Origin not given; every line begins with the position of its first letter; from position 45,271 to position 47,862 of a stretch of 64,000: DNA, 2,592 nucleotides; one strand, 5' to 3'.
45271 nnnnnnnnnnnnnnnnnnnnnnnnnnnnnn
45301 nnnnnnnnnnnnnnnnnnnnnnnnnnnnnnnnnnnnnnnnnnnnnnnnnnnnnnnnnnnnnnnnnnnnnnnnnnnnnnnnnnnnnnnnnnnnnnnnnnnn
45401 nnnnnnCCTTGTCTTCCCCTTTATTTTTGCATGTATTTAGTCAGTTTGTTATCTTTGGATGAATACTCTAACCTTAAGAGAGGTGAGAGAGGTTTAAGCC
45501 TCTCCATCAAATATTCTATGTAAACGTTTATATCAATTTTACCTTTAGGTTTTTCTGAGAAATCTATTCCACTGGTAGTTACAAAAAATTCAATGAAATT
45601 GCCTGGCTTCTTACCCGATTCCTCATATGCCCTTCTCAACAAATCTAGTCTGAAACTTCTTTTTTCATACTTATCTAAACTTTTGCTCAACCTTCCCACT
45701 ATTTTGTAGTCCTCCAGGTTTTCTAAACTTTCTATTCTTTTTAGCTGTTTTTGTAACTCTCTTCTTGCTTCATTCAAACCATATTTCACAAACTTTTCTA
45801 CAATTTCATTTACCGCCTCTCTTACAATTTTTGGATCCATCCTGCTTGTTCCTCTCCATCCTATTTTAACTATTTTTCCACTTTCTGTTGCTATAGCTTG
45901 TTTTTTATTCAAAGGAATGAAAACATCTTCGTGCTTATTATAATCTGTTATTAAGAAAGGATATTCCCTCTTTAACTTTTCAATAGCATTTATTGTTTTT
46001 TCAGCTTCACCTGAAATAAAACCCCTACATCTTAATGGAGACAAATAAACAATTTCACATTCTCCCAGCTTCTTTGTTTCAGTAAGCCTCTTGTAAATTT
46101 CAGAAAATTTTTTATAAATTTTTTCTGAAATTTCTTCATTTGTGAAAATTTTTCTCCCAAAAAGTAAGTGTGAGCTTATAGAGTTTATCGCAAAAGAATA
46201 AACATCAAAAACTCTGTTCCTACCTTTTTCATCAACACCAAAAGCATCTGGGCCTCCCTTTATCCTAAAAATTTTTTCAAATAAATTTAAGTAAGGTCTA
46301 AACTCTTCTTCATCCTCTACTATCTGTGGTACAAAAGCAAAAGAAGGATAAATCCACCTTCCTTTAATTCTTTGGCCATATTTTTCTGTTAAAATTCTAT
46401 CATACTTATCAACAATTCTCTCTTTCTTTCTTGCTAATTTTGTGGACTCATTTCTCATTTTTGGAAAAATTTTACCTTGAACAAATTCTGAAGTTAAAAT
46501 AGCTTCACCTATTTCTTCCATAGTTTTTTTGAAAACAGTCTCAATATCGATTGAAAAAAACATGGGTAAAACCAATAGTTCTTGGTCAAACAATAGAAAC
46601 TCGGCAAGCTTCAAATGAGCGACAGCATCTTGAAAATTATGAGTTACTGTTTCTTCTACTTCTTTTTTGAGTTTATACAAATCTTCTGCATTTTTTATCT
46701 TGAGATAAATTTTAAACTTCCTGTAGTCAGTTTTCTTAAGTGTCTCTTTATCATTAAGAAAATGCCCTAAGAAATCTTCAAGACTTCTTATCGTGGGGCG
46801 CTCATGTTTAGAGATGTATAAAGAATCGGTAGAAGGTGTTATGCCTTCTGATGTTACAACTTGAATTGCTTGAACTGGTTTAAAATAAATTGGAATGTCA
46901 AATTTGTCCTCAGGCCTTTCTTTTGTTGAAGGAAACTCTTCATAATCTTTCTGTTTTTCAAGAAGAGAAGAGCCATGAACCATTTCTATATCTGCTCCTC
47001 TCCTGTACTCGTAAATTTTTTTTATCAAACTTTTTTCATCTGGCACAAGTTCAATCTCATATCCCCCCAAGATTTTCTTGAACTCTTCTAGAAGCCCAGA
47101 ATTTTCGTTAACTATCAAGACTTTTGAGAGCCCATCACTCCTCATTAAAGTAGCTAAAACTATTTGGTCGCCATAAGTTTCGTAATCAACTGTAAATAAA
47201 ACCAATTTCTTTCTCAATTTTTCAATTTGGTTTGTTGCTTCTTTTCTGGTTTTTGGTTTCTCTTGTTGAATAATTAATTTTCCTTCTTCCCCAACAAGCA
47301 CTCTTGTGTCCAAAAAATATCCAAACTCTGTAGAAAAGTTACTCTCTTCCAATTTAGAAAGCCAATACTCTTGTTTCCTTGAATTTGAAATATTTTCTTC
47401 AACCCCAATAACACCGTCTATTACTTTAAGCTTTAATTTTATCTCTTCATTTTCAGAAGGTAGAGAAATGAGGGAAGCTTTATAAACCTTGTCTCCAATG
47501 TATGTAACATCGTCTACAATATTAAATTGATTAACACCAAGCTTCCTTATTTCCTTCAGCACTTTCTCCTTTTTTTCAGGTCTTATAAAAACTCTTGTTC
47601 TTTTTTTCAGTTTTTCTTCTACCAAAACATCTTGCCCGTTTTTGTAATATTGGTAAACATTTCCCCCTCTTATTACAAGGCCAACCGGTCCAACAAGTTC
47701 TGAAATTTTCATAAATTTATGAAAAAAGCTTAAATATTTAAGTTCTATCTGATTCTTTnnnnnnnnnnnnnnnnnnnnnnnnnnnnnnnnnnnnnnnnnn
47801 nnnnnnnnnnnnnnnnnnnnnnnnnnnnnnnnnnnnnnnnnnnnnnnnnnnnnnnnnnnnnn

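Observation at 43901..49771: Candidate novel replication-related module: degenerate PolB homolog + divergent AEP primase-like protein + unknown 670-aa partner, immediately after rpoK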

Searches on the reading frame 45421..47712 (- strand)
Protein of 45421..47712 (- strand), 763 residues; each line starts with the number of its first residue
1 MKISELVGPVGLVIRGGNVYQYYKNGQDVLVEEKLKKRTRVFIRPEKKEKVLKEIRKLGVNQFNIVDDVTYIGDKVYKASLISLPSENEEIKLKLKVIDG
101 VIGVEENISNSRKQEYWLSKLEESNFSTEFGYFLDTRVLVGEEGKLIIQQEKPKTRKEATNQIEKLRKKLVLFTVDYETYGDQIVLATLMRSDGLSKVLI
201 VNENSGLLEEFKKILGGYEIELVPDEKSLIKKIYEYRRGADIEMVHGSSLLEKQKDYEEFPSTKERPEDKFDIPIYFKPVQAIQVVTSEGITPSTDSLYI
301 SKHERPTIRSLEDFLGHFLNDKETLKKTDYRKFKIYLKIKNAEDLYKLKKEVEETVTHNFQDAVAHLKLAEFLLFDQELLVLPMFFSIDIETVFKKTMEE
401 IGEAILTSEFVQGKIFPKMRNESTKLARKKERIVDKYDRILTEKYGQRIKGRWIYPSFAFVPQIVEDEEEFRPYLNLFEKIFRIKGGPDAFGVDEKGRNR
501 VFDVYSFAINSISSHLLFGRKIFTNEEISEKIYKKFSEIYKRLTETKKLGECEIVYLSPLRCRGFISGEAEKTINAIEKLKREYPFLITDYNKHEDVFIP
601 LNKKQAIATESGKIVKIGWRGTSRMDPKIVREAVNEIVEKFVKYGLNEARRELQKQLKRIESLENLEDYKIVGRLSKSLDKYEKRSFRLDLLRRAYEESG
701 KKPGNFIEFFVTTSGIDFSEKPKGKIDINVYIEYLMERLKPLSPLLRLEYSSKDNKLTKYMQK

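Call 3: search_protein_families(library=pfam, proteins=[window:45421-47712:-], max_evalue=1)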
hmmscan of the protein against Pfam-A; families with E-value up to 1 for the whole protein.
window:45421-47712:- (763 aa): 3 families
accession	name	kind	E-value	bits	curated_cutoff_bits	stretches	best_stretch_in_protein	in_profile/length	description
PF25304.1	WH_eIF2D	-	0.048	14.3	27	1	321-356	41-78/92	eIF2D winged helix domain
PF15825.10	FAM25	-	0.2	12.4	27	1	343-366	33-56/65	FAM25 family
PF19034.5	RnlA-toxin_DBD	-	0.43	11.4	27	0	367-445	34-111/125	RNase LS, bacterial toxin DBD domain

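Call 4: search_protein_families(library=ncbifam, proteins=[window:45421-47712:-], max_evalue=1)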
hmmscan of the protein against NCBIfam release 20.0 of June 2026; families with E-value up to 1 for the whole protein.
window:45421-47712:- (763 aa): 1 family
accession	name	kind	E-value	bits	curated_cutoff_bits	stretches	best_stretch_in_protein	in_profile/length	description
NF041084.1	trehalase_H1_Arch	equivalog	0.015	14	820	1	333-412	408-488/570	alpha,alpha-trehalase TreH1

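Call 5: search_protein_families(library=phrogs, proteins=[window:45421-47712:-], max_evalue=1)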
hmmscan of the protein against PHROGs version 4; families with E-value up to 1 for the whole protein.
window:45421-47712:- (763 aa): 0 families

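Call 7: find_homologous_proteins(query=window:45421-47712:-)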
Query window:45421-47712:- (763 aa): 8 proteins with E <= 0.001 among 8000 candidates.
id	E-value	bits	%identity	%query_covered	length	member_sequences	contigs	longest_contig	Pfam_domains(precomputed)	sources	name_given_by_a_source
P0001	0.0e+0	1660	100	100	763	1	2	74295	-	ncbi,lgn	ncbi:MAG: hypothetical protein QW040_03420 [Candidatus Aenigmatarchaeota archaeon]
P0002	7.7e-295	998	59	100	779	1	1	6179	-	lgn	-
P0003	1.6e-266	905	57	100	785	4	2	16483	-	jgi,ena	-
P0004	2.8e-250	851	52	100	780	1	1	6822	-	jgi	jgi:hypothetical protein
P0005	9.7e-234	796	52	100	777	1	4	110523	-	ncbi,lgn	ncbi:MAG: hypothetical protein QXR09_01075 [Candidatus Aenigmatarchaeota archaeon]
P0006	6.5e-227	774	49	100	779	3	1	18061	-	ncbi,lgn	ncbi:MAG: hypothetical protein QXS37_00900 [Candidatus Aenigmatarchaeota archaeon]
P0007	1.2e-219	750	49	100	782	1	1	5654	-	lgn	-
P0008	5.2e-177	609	51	77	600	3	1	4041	-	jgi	-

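Call 8: find_encoding_contigs(protein=P0005, flank=10000, max_places=3)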
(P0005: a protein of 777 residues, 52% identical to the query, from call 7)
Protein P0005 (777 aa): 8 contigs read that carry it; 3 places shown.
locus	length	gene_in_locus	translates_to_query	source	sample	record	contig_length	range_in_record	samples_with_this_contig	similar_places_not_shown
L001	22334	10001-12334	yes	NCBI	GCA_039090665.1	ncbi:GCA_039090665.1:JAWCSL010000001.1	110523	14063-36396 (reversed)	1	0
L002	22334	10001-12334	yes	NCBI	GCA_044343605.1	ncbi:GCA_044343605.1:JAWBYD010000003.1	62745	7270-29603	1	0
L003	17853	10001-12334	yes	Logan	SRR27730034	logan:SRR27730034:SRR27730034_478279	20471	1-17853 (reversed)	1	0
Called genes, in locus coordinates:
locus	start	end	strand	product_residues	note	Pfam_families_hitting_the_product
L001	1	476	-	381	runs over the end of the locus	PF00413:Peptidase_M10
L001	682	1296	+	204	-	PF13238:AAA_18, PF13207:AAA_17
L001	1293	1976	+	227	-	PF00406:ADK, PF13207:AAA_17, PF13238:AAA_18, PF13671:AAA_33 (weak), PF05191:ADK_lid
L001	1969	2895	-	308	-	PF01916:DS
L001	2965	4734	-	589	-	PF13522:GATase_6, PF13230:GATase_4 (weak), PF13537:GATase_7, PF13580:SIS_2 (faint), PF01380:SIS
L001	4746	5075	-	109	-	PF02878:PGM_PMM_I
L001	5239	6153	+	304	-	PF12840:HTH_20, PF01022:HTH_5, PF05124:S_layer_C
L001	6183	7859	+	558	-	PF03485:Arg_tRNA_synt_N, PF00750:tRNA-synt_1d, PF05746:DALR_1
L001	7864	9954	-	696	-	-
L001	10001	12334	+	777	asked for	-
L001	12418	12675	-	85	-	PF01192:RNA_pol_Rpb6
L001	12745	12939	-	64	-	PF01194:RNA_pol_N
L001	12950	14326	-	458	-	PF02878:PGM_PMM_I, PF02879:PGM_PMM_II, PF02880:PGM_PMM_III, PF00408:PGM_PMM_IV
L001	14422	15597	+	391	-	PF07690:MFS_1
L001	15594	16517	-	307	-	PF03161:LAGLIDADG_2, PF01381:HTH_3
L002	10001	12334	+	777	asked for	-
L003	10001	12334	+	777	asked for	-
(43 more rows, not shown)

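Call 9: find_encoding_contigs(protein=P0006, flank=10000, max_places=3)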
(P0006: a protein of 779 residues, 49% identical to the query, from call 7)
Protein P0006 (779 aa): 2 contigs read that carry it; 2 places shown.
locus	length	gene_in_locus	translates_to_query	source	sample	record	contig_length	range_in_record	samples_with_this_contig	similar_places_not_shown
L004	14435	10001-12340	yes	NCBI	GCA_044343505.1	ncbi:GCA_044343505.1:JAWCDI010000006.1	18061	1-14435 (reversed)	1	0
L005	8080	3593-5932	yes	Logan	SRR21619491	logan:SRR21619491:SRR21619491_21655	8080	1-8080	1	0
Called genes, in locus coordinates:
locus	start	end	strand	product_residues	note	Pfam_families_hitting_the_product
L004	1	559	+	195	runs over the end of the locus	PF13207:AAA_17, PF13238:AAA_18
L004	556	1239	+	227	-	PF00406:ADK, PF13207:AAA_17, PF13238:AAA_18, PF13671:AAA_33 (faint), PF05191:ADK_lid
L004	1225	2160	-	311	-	PF01916:DS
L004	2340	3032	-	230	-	PF01209:Ubie_methyltran, PF13489:Methyltransf_23, PF07021:MetW (weak), PF13847:Methyltransf_31, PF08241:Methyltransf_11, PF08242:Methyltransf_12, PF13649:Methyltransf_25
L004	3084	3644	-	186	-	PF02830:V4R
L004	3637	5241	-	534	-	-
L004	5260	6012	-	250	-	PF03796:DnaB_C (weak), PF06745:ATPase, PF13481:AAA_25 (weak), PF23442:DUF7125 (faint), PF25199:nSTAND_NTPase5 (weak), PF13173:AAA_14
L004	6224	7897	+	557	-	PF03485:Arg_tRNA_synt_N, PF00750:tRNA-synt_1d, PF05746:DALR_1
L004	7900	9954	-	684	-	-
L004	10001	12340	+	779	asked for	-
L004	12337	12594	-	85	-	PF01192:RNA_pol_Rpb6 (weak)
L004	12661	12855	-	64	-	PF01194:RNA_pol_N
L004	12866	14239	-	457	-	PF02878:PGM_PMM_I, PF02879:PGM_PMM_II, PF02880:PGM_PMM_III, PF00408:PGM_PMM_IV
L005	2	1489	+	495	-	?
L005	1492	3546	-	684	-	-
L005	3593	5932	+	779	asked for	-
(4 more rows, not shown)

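Call 10: find_encoding_contigs(protein=P0003, flank=10000, max_places=3)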
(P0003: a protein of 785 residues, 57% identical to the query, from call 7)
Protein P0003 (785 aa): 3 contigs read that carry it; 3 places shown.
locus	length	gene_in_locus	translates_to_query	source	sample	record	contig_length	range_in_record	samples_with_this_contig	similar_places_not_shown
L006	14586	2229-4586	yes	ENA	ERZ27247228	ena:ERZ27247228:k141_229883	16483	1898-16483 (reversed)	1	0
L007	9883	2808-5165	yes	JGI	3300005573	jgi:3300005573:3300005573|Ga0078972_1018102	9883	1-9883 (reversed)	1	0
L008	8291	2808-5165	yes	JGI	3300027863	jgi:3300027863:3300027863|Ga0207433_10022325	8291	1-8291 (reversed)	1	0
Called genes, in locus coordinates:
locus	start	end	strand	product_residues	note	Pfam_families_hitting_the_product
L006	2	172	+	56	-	?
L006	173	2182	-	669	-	-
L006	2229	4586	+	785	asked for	-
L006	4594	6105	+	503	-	-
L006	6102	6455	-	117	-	PF01192:RNA_pol_Rpb6 (weak)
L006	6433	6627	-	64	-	PF01194:RNA_pol_N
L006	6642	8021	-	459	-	PF02878:PGM_PMM_I, PF02879:PGM_PMM_II, PF02880:PGM_PMM_III, PF00408:PGM_PMM_IV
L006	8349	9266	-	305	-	PF03161:LAGLIDADG_2, PF12844:HTH_19 (weak), PF01381:HTH_3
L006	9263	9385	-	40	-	PF24434:DUF7557 (weak)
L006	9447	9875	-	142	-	PF00380:Ribosomal_S9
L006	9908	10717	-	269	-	PF00142:Fer4_NifH (weak), PF01656:CbiA, PF02374:ArsA_ATPase (faint), PF06564:CBP_BcsQ (weak), PF10609:ParA, PF13614:AAA_31, PF10609:ParA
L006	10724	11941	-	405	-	PF08323:Glyco_transf_5, PF13439:Glyco_transf_4, PF13579:Glyco_trans_4_4, PF20706:GT4-conflict, PF00534:Glycos_transf_1, PF13692:Glyco_trans_1_4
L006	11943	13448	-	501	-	PF08323:Glyco_transf_5, PF00343:Phosphorylase (weak), PF00534:Glycos_transf_1, PF13692:Glyco_trans_1_4 (weak)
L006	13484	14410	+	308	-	PF00294:PfkB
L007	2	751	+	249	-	?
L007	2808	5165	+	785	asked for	-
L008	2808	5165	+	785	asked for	-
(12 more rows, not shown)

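Call 14: search_solved_structures(query=A1, max_evalue=10, show_alignments=3)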
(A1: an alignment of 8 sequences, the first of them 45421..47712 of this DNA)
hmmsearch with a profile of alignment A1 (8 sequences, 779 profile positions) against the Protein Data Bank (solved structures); distinct sequences matched with E-value up to 10: 30.
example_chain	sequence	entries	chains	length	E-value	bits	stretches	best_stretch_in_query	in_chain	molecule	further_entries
2jgu_A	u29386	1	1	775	2.5e-05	25.9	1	565-709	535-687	DNA POLYMERASE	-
4flt_A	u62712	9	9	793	2.9e-05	25.7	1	561-708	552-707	DNA polymerase 1 | Pyrococcus abyssi B family DNA polymerase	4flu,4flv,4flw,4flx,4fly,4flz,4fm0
4fm2_A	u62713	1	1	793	2.9e-05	25.7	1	561-708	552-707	DNA polymerase 1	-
3a2f_A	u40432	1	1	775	4.2e-05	25.2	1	565-709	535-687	DNA polymerase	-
4ahc_A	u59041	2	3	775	4.3e-05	25.2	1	552-709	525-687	DNA POLYMERASE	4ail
7b07_A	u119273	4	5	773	5.5e-05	24.8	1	583-710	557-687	DNA polymerase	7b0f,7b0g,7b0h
1qht_A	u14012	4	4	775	0.0001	23.9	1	583-709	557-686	PROTEIN (DNA POLYMERASE) | DNA polymerase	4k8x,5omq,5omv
5h12_A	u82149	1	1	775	0.00014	23.4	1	584-703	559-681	Deep Vent DNA Polymerase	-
6is7_A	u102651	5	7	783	0.00015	23.3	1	583-709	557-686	DNA polymerase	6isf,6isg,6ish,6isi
1wn7_A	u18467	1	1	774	0.00077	21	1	583-736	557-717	Family B DNA Polymerase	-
1wns_A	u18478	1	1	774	0.00083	20.9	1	583-736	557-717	DNA POLYMERASE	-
4k8z_A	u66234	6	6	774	0.00083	20.9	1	583-736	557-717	DNA polymerase | DNA polymerase,DNA polymerase,DNA polymerase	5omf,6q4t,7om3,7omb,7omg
8s84_A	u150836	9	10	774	0.001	20.6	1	584-731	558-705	DNA polymerase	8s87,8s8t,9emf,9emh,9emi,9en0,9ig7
7tqw_A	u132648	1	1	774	0.0014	20.1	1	584-731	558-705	DNA polymerase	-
7rsu_A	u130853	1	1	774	0.0014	20.1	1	584-731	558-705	DNA polymerase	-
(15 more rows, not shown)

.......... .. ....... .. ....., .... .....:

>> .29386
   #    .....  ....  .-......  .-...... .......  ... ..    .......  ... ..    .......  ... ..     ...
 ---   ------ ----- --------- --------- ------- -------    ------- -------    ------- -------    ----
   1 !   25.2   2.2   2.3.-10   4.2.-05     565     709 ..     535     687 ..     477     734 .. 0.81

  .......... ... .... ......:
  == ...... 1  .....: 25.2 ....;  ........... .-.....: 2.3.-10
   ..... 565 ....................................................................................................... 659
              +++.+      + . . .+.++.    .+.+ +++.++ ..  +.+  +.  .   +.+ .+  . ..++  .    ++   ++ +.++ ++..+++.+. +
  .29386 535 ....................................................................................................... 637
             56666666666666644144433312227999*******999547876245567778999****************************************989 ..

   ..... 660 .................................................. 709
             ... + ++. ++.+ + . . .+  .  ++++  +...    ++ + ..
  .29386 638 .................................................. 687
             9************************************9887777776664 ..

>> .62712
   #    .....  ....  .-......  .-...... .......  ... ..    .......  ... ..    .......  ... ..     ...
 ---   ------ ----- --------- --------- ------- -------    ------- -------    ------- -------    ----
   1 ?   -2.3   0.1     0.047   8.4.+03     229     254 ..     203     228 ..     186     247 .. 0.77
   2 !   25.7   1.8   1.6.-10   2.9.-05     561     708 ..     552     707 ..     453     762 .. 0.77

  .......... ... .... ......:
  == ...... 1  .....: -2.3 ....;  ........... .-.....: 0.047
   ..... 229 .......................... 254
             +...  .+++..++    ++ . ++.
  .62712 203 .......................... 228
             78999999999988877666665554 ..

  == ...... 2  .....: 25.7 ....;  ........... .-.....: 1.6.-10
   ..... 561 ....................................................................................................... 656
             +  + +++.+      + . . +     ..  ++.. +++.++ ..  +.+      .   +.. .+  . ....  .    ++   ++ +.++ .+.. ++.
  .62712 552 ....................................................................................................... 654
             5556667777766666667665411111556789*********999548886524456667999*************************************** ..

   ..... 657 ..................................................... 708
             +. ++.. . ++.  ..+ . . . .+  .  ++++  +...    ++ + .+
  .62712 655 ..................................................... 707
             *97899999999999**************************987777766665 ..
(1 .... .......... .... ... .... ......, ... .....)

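Call 21: find_encoding_contigs(protein=P0001, flank=10000, max_places=2)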
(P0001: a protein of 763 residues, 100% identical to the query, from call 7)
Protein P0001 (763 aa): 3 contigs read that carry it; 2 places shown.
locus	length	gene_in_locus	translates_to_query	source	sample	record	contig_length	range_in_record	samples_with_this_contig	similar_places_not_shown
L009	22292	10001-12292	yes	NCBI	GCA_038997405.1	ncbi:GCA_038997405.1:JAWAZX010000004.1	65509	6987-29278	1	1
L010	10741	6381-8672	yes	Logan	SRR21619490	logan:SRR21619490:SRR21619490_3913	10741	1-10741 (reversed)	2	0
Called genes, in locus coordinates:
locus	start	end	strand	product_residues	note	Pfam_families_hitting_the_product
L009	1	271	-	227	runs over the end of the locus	PF00702:Hydrolase, PF12710:HAD, PF13419:HAD_2, PF13242:Hydrolase_like (weak)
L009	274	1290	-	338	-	PF00483:NTP_transferase, PF12804:NTP_transf_3 (weak), PF25084:LbH_EIF2B, PF00132:Hexapep (faint), PF25087:GMPPB_C, PF24894:Hexapep_GlmU (weak)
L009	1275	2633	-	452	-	PF02878:PGM_PMM_I, PF02879:PGM_PMM_II, PF02880:PGM_PMM_III, PF00408:PGM_PMM_IV (weak)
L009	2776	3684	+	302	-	PF01022:HTH_5, PF12840:HTH_20, PF05124:S_layer_C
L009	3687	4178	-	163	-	PF13673:Acetyltransf_10 (weak), PF00583:Acetyltransf_1, PF13508:Acetyltransf_7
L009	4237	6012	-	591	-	PF13522:GATase_6, PF13537:GATase_7, PF01380:SIS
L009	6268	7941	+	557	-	PF03485:Arg_tRNA_synt_N, PF00750:tRNA-synt_1d, PF05746:DALR_1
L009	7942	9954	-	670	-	-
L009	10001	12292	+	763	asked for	-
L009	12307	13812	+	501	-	-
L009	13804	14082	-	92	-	PF01192:RNA_pol_Rpb6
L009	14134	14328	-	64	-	PF01194:RNA_pol_N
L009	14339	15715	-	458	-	PF02878:PGM_PMM_I, PF02879:PGM_PMM_II, PF02880:PGM_PMM_III, PF00408:PGM_PMM_IV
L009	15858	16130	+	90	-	-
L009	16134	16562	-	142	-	PF00380:Ribosomal_S9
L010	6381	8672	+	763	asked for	-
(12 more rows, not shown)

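Call 39: search_protein_representatives(alignment_id=A1)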
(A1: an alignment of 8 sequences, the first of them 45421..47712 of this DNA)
Query: 8 sequences, 779 profile positions. Proteins with E-value up to 0.001 (for the whole library): 6; up to 1e-10: 5; up to 1e-30: 4. The best 6 are listed.
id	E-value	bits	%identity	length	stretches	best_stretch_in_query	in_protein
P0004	0.0e+00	1322.8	-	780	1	1-779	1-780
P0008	1.1e-286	969.7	-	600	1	1-603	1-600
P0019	8.2e-108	378.1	-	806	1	3-767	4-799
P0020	1.4e-96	341.0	-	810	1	5-773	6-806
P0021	3.6e-15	71.7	-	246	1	4-189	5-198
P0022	4.5e-04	35.0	-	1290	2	545-749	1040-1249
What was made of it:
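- On Family B DNA polymerase (superfamily homology): A genuine PolB (P0022) is hit at E 4.5e-4 in 1.84 billion proteins (call 39).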
